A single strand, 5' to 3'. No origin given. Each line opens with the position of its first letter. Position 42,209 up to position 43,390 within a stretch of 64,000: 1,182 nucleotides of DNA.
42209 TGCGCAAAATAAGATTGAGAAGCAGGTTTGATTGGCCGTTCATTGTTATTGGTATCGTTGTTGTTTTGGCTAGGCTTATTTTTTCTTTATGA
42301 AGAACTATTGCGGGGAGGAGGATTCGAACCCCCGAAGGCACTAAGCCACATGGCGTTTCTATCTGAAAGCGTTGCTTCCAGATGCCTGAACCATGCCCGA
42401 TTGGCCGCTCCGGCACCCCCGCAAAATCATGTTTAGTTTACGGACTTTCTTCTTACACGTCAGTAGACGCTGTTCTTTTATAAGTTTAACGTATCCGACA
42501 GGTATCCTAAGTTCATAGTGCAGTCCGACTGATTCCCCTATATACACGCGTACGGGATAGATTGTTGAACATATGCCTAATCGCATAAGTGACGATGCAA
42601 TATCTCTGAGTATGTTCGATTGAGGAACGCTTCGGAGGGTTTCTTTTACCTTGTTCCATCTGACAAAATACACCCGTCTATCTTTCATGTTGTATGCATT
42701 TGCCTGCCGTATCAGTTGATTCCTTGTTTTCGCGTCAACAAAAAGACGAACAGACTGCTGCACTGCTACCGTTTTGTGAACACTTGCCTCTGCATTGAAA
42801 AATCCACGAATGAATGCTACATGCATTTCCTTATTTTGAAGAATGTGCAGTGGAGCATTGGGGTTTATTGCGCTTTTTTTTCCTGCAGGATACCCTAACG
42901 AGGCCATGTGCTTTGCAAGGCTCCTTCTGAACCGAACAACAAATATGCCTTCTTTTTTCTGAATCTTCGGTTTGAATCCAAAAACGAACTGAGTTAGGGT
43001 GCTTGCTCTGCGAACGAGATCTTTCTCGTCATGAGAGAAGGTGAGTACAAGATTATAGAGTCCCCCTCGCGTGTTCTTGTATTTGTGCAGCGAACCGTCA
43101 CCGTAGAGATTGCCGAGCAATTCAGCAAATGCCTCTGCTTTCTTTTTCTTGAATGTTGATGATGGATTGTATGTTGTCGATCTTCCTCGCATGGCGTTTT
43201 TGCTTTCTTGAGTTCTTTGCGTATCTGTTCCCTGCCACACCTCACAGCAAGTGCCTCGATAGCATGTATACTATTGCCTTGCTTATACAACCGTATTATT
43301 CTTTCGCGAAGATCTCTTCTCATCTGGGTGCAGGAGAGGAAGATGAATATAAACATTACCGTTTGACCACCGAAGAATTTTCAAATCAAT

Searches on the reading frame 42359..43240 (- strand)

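Call 54: search_protein_families(library=pfam, proteins=[window:42359-43240:-], max_evalue=0.00001)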
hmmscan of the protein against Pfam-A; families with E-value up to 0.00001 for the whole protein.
window:42359-43240:- (293 aa): 1 family
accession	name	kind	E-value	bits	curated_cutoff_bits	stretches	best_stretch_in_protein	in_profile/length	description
PF14528.11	LAGLIDADG_3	-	4.4e-09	36.9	22.5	0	139-247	2-70/82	LAGLIDADG-like domain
